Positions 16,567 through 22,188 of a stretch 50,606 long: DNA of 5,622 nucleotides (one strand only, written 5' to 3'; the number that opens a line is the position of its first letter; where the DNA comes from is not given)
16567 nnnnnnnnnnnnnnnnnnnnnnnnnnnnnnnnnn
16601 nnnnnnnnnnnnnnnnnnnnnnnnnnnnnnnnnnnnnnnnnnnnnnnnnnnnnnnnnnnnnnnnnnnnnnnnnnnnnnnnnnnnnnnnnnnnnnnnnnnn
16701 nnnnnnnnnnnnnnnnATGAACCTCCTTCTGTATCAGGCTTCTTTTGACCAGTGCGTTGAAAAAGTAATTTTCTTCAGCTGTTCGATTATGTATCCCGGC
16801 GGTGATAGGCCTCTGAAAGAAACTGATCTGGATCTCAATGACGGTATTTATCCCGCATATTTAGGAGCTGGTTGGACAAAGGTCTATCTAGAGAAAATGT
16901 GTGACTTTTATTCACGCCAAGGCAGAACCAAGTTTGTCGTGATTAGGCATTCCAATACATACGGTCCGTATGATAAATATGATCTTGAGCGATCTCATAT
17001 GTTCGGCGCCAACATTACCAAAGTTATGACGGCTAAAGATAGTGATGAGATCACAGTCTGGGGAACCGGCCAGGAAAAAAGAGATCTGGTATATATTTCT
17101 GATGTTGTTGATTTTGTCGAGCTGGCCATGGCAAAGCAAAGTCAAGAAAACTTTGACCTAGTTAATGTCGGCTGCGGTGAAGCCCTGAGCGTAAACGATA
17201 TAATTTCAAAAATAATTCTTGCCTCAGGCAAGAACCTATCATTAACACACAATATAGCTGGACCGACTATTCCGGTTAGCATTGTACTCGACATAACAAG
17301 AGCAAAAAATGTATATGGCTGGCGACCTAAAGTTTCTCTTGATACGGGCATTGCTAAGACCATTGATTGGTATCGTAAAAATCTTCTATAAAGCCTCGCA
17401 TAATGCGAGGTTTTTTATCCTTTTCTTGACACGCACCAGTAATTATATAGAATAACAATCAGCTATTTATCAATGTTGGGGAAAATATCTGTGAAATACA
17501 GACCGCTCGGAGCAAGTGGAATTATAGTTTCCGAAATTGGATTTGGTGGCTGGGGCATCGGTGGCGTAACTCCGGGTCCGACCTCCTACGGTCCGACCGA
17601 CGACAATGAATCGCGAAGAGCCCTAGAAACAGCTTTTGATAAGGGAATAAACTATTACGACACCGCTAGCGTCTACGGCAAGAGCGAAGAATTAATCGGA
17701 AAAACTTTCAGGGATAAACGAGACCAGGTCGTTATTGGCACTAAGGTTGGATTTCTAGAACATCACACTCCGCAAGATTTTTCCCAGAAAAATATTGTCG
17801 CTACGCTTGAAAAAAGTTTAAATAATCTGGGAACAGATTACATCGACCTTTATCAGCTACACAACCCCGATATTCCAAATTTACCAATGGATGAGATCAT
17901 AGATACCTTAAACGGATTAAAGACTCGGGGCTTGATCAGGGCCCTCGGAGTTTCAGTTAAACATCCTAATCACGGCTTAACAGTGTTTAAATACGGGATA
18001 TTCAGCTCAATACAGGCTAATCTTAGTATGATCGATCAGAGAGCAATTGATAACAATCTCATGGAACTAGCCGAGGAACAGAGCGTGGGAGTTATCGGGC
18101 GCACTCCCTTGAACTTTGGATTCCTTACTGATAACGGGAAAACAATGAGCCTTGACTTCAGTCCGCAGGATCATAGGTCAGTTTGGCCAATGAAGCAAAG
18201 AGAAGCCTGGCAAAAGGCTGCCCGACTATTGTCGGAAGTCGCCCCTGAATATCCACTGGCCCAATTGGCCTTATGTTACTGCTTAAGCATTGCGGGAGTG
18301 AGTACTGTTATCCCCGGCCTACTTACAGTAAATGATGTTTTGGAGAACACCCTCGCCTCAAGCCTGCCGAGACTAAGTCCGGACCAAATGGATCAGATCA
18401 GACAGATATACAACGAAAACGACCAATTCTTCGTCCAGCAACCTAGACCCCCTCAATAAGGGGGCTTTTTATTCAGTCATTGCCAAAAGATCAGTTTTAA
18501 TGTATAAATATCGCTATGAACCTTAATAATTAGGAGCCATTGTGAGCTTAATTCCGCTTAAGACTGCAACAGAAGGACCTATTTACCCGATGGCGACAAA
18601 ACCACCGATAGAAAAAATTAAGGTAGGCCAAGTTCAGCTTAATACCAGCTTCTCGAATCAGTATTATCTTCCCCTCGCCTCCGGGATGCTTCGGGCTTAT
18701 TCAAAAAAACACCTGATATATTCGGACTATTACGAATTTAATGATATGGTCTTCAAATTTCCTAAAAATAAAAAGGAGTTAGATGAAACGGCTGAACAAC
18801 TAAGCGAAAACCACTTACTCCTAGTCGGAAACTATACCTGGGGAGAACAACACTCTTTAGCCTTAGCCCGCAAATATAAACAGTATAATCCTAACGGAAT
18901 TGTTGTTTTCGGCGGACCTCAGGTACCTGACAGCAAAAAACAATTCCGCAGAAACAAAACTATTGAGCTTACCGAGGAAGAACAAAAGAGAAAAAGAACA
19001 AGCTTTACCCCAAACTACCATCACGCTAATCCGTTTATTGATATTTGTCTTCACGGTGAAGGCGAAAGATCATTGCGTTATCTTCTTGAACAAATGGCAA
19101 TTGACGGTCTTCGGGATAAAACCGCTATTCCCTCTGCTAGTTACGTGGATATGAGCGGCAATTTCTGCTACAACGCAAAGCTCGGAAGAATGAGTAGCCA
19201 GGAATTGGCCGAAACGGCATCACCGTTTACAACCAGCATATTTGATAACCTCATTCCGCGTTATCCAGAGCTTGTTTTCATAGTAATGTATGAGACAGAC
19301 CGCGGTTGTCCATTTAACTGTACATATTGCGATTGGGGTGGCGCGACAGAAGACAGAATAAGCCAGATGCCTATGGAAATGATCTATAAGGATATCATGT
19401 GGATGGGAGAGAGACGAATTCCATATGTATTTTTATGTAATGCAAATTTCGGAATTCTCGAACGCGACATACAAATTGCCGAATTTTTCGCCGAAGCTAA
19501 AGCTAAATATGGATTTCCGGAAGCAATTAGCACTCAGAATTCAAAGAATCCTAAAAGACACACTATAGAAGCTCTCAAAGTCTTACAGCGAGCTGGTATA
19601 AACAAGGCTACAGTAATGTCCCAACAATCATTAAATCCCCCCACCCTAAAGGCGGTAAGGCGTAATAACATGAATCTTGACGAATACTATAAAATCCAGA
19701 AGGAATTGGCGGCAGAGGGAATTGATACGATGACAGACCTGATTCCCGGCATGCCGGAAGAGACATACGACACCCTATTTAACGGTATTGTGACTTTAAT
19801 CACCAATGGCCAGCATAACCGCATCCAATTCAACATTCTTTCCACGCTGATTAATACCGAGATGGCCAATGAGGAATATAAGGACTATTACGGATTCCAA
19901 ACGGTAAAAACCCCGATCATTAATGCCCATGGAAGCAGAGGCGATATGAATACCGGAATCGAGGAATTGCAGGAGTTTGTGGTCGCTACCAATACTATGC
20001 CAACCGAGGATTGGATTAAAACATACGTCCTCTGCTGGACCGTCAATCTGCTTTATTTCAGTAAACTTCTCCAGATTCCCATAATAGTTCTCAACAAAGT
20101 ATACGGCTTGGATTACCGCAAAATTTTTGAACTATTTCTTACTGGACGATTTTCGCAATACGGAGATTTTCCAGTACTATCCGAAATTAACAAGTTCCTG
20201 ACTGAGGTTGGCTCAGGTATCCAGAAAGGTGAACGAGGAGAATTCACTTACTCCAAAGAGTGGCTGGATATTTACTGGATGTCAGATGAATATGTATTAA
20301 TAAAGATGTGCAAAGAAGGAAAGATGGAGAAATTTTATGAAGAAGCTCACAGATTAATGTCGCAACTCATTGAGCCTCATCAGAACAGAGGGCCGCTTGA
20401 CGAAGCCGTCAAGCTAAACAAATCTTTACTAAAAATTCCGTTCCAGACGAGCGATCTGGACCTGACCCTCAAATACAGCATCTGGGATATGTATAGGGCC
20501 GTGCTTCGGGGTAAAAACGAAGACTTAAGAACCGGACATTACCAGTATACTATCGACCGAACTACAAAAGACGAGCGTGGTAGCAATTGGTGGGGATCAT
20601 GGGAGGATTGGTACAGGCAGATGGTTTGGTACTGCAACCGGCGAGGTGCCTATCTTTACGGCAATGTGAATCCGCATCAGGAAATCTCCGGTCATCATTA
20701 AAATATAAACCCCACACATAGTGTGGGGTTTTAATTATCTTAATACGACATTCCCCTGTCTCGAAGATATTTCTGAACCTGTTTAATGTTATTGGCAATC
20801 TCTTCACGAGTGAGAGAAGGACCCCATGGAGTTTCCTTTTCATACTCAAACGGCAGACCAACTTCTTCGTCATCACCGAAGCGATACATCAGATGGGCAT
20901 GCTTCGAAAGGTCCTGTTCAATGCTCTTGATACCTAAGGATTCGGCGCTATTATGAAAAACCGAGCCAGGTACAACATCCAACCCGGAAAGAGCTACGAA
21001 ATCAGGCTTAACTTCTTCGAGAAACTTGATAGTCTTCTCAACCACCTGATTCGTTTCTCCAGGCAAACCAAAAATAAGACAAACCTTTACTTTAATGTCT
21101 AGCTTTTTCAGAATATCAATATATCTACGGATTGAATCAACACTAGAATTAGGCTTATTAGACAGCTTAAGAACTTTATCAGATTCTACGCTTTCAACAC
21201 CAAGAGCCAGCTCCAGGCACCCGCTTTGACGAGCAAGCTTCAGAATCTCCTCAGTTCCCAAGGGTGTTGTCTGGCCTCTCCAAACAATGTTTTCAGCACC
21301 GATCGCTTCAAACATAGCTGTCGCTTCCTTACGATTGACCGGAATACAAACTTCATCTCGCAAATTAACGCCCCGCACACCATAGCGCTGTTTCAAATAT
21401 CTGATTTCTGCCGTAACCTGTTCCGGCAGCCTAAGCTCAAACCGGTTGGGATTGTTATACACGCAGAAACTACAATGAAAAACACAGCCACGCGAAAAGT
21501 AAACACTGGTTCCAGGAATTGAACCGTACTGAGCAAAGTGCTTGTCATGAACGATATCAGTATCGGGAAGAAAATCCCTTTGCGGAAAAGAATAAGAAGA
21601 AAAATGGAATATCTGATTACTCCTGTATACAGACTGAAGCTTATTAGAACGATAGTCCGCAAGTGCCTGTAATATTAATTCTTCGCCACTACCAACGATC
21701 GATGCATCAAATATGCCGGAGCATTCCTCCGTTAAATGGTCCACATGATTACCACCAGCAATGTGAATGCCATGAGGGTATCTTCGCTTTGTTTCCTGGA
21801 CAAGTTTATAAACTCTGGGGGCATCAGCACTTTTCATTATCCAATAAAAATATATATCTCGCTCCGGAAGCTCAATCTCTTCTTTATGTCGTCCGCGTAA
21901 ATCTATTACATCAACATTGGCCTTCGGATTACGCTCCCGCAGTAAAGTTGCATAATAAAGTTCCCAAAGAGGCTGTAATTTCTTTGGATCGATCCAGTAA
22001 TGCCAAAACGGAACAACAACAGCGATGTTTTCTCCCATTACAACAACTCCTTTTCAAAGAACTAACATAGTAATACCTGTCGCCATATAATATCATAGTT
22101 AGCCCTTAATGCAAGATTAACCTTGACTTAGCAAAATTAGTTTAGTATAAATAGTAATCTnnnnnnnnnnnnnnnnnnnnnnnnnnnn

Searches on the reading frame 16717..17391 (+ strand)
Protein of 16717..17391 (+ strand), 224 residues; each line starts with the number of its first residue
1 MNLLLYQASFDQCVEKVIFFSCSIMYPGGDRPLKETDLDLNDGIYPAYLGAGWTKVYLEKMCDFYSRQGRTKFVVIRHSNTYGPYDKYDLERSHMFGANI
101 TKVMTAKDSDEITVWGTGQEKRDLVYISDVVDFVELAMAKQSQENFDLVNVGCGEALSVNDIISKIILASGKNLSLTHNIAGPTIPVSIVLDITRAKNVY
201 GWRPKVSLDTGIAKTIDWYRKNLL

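Call 8: search_protein_families(library=pfam, proteins=[window:16717-17391:+])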
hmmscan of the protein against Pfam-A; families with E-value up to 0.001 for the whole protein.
window:16717-17391:+ (224 aa): 2 families
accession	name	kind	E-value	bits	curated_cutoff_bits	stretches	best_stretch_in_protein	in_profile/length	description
PF01370.27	Epimerase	-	2.5e-23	83.2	20.9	1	3-152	96-240/240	NAD dependent epimerase/dehydratase family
PF16363.11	GDP_Man_Dehyd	-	7.1e-12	45.9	27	1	53-215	155-332/332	GDP-mannose 4,6 dehydratase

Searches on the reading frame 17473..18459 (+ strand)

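Call 9: search_protein_families(library=pfam, proteins=[window:17473-18459:+])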
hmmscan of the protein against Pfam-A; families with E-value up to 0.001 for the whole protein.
window:17473-18459:+ (328 aa): 1 family
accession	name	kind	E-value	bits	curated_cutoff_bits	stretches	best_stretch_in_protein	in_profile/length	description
PF00248.27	Aldo_ket_red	-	1.2e-58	199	24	1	21-313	1-290/291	Aldo/keto reductase family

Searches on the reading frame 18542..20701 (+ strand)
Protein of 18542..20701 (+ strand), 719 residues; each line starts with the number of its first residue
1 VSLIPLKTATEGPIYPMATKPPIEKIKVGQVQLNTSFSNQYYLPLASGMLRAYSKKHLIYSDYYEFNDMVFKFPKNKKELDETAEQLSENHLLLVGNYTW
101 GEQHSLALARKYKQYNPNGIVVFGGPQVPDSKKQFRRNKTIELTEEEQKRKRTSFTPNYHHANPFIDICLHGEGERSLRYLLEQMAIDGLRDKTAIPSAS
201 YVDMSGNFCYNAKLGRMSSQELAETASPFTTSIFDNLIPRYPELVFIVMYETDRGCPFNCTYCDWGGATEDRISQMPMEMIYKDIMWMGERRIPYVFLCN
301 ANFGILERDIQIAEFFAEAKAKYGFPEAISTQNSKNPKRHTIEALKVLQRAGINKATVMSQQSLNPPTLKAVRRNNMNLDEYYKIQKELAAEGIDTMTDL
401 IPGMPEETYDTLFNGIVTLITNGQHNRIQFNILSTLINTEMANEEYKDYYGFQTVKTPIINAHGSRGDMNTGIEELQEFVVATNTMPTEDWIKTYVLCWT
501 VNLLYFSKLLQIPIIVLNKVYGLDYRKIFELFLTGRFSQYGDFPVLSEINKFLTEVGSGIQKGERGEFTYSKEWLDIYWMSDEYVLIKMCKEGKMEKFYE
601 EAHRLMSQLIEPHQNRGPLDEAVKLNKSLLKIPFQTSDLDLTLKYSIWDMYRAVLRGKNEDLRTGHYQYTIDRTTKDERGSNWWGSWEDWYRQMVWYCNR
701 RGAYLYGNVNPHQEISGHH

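Call 9: search_protein_families(library=pfam, proteins=[window:18542-20701:+])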
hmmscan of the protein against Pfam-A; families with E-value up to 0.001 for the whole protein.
window:18542-20701:+ (719 aa): 1 family
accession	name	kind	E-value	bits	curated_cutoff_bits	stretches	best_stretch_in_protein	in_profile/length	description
PF04055.27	Radical_SAM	-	2e-14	54.6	29.5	1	254-411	5-158/166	Radical SAM superfamily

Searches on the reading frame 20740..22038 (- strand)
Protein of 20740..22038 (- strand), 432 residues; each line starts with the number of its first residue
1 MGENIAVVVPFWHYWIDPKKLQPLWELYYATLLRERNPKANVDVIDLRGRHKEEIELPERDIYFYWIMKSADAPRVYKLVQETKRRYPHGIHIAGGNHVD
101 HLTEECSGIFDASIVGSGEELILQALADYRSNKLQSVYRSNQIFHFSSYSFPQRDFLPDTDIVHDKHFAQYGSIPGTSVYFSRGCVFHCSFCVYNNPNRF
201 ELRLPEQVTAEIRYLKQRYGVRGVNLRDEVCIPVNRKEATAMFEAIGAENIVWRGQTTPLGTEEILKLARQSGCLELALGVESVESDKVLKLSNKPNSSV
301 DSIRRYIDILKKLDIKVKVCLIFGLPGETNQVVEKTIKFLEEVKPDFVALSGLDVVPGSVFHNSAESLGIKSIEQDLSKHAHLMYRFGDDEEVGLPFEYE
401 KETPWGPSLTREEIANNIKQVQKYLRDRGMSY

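Call 9: search_protein_families(library=pfam, proteins=[window:20740-22038:-])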
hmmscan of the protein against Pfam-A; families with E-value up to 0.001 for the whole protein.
window:20740-22038:- (432 aa): 2 families
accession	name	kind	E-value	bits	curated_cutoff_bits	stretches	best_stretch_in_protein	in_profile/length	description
PF04055.27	Radical_SAM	-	4e-19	69.8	29.5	1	180-340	2-166/166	Radical SAM superfamily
PF02310.24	B12-binding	-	6.3e-05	23.2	32.1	0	67-121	59-116/121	B12 binding domain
